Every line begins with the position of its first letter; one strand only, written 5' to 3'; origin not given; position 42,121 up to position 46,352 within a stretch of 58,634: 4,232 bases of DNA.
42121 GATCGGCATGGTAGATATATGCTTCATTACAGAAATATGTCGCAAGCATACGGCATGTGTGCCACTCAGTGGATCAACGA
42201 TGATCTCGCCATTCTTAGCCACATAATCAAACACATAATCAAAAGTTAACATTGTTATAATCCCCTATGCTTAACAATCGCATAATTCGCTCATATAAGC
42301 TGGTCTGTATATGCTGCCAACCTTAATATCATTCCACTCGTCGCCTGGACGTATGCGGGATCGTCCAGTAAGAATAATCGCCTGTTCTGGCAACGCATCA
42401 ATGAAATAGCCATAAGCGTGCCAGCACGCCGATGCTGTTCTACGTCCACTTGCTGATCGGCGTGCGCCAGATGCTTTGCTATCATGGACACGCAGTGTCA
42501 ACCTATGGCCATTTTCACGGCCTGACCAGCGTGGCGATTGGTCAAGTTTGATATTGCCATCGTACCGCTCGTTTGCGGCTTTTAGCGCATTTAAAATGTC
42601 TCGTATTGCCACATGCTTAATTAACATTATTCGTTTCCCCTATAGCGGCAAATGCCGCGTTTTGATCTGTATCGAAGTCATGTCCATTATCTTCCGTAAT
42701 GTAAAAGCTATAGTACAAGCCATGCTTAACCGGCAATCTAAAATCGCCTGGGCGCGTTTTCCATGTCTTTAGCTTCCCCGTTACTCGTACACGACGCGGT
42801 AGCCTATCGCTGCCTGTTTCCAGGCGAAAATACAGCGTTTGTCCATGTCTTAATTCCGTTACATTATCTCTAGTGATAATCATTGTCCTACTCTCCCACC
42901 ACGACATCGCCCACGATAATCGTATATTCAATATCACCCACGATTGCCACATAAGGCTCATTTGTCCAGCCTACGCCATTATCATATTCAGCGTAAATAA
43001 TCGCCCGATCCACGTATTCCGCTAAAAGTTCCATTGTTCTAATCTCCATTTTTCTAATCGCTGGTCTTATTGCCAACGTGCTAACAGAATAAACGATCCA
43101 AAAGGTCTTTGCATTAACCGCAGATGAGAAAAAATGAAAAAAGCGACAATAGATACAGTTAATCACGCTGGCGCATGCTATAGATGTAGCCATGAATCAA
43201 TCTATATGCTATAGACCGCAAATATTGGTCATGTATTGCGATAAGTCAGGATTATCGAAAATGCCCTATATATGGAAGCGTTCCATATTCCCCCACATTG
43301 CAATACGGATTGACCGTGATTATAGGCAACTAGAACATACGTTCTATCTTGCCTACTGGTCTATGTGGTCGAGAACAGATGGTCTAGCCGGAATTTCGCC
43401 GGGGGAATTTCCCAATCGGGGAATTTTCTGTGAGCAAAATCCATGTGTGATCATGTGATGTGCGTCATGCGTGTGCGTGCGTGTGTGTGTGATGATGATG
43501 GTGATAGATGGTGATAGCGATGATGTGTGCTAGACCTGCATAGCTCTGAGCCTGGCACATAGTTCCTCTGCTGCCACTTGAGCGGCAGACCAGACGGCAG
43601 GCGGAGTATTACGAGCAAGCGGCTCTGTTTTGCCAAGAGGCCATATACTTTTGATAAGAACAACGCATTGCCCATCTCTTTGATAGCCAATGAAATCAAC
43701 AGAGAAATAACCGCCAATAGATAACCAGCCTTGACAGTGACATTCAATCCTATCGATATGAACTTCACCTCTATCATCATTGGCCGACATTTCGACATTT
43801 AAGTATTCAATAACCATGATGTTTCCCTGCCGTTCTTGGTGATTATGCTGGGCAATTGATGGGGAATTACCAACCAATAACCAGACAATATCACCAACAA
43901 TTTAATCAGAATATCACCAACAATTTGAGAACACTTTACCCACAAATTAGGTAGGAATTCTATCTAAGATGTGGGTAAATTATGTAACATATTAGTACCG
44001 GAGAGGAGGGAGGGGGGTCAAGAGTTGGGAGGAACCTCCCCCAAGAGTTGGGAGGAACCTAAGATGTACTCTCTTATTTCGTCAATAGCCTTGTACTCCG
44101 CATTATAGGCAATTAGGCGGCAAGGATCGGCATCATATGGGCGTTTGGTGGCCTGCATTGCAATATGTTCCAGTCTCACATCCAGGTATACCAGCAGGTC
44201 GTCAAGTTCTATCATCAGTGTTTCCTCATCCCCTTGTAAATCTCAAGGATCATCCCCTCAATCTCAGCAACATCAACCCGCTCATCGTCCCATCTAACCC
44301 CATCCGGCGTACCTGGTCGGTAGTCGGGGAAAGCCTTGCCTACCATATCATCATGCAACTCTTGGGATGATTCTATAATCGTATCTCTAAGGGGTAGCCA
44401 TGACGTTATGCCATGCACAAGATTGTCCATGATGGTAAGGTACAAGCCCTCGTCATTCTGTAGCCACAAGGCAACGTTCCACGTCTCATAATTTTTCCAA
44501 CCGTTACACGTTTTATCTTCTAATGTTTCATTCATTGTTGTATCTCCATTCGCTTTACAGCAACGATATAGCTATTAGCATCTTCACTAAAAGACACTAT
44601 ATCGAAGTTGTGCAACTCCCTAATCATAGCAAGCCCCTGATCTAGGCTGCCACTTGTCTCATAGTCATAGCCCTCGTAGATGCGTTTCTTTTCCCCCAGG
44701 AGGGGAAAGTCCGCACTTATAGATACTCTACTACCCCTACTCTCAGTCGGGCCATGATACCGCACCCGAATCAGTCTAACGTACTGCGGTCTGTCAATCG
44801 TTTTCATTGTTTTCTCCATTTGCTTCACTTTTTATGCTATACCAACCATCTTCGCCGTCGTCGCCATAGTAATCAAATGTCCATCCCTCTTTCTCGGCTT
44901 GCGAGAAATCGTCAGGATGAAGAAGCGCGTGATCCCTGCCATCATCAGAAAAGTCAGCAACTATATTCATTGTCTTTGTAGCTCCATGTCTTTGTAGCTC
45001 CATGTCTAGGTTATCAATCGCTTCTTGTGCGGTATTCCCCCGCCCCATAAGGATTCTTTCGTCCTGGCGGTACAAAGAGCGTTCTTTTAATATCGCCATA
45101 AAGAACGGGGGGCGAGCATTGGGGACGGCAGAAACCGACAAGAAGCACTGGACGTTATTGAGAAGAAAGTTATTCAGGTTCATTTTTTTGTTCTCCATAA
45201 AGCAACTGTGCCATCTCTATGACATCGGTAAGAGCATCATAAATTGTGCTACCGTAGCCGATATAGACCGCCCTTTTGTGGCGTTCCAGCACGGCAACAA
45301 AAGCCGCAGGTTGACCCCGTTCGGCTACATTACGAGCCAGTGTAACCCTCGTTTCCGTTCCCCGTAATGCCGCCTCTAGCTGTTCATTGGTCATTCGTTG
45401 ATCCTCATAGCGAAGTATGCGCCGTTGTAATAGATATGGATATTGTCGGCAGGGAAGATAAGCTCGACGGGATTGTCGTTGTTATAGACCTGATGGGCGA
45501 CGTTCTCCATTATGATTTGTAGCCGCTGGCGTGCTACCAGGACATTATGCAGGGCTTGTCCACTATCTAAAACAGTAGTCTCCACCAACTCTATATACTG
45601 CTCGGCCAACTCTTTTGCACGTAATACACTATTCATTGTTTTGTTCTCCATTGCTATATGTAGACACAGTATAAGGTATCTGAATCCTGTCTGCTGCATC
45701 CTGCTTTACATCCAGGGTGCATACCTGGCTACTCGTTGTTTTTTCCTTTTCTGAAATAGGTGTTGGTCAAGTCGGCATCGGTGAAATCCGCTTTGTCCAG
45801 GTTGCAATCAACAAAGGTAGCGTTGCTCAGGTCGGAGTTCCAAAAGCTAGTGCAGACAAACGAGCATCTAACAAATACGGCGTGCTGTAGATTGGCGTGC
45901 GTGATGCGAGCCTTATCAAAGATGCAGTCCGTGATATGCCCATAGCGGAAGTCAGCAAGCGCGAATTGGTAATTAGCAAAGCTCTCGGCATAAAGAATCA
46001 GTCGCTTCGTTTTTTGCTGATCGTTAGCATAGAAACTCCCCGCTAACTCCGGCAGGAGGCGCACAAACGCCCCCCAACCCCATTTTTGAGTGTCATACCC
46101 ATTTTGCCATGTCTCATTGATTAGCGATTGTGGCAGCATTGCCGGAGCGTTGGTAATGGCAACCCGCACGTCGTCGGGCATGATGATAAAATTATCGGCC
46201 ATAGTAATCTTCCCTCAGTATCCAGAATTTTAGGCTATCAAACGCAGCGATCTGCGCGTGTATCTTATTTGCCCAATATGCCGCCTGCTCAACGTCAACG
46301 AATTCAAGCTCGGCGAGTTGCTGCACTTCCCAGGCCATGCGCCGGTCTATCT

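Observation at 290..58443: Iterated purine-rich motif RGAR-CGGCAGG-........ scattered about 45-60 times through the genome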

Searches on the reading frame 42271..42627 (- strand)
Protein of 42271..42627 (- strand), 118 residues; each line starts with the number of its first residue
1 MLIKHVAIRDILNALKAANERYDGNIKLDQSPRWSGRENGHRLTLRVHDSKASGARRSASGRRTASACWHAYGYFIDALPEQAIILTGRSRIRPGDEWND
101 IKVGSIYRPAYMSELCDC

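Call 30: search_protein_families(library=pfam, proteins=[window:42271-42627:-], max_evalue=0.01)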
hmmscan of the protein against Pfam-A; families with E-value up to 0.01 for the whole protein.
window:42271-42627:- (118 aa): 0 families

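Call 57: search_protein_families(library=phrogs, proteins=[window:42271-42627:-], max_evalue=0.001)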
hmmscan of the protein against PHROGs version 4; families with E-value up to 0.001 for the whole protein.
window:42271-42627:- (118 aa): 0 families

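Call 60: find_homologous_proteins(query=window:42271-42627:-, max_evalue=0.001)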
Query window:42271-42627:- (118 aa): 2 proteins with E <= 0.001 among 36 candidates.
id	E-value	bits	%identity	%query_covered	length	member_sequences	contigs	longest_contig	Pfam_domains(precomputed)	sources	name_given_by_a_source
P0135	1.5e-20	91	44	100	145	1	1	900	-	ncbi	-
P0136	2.6e-11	61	41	100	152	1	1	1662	-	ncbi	-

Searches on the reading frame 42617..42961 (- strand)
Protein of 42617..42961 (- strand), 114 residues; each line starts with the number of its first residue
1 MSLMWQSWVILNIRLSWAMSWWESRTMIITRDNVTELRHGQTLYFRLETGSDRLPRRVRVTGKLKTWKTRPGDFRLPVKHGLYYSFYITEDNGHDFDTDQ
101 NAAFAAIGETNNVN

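Call 30: search_protein_families(library=pfam, proteins=[window:42617-42961:-], max_evalue=0.01)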
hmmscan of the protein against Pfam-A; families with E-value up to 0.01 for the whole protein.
window:42617-42961:- (114 aa): 0 families

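Call 57: search_protein_families(library=phrogs, proteins=[window:42617-42961:-], max_evalue=0.001)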
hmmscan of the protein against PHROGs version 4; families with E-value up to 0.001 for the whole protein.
window:42617-42961:- (114 aa): 0 families

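Call 65: search_protein_representatives(protein=window:42617-42961:-)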
Query: 114 residues. Proteins with E-value up to 0.001 (for the whole library): 822; up to 1e-10: 63; up to 1e-30: 1. The best 150 are listed.
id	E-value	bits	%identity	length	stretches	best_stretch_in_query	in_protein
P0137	1.1e-53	196.7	100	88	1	27-114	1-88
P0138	7.9e-19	84.3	56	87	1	24-101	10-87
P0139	1.0e-17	80.7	46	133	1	26-109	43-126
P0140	3.8e-17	78.9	32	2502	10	19-88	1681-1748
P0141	1.3e-15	73.9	49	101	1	28-104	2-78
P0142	1.8e-15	73.4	47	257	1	21-106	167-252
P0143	4.0e-15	72.3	49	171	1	29-96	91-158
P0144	7.0e-15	71.6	46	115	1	28-98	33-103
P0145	7.3e-15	71.5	51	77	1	29-101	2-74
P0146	1.2e-14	70.8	50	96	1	28-99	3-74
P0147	2.2e-14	70.0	48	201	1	29-105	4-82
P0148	3.7e-14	69.2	52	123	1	26-94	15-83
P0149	3.8e-14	69.2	51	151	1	27-96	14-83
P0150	5.8e-14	68.6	54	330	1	34-102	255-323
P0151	1.7e-13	67.1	49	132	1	28-103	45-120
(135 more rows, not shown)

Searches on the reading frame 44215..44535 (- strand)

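Call 30: search_protein_families(library=pfam, proteins=[window:44215-44535:-], max_evalue=0.01)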
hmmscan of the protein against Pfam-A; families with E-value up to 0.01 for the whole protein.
window:44215-44535:- (106 aa): 1 family
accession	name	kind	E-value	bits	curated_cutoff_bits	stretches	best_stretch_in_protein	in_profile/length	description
PF23907.1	DUF7249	-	6.2e-15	56.4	27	1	8-99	3-86/93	Family of unknown function (DUF7249)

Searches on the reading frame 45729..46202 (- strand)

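Call 30: search_protein_families(library=pfam, proteins=[window:45729-46202:-], max_evalue=0.01)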
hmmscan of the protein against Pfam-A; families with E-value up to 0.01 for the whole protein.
window:45729-46202:- (157 aa): 4 families
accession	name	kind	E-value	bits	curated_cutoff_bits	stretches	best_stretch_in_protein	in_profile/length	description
PF00805.28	Pentapeptide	-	2.8e-13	49.6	20.2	2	113-151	1-39/40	Pentapeptide repeats (8 copies)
PF13599.13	Pentapeptide_4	-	3.7e-11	43.4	38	1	91-154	9-72/78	Pentapeptide repeat region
PF23894.2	LD_SV2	-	6.5e-07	30.1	29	1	72-140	24-92/92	SV2A/B/C luminal domain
PF13576.12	Pentapeptide_3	-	5.9e-06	26.8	27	1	102-148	3-47/48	Pentapeptide repeats (9 copies)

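Call 68: search_protein_families(library=padloc, proteins=[window:45729-46202:-], max_evalue=0.001)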
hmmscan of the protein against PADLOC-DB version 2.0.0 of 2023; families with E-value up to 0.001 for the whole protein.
window:45729-46202:- (157 aa): 0 families
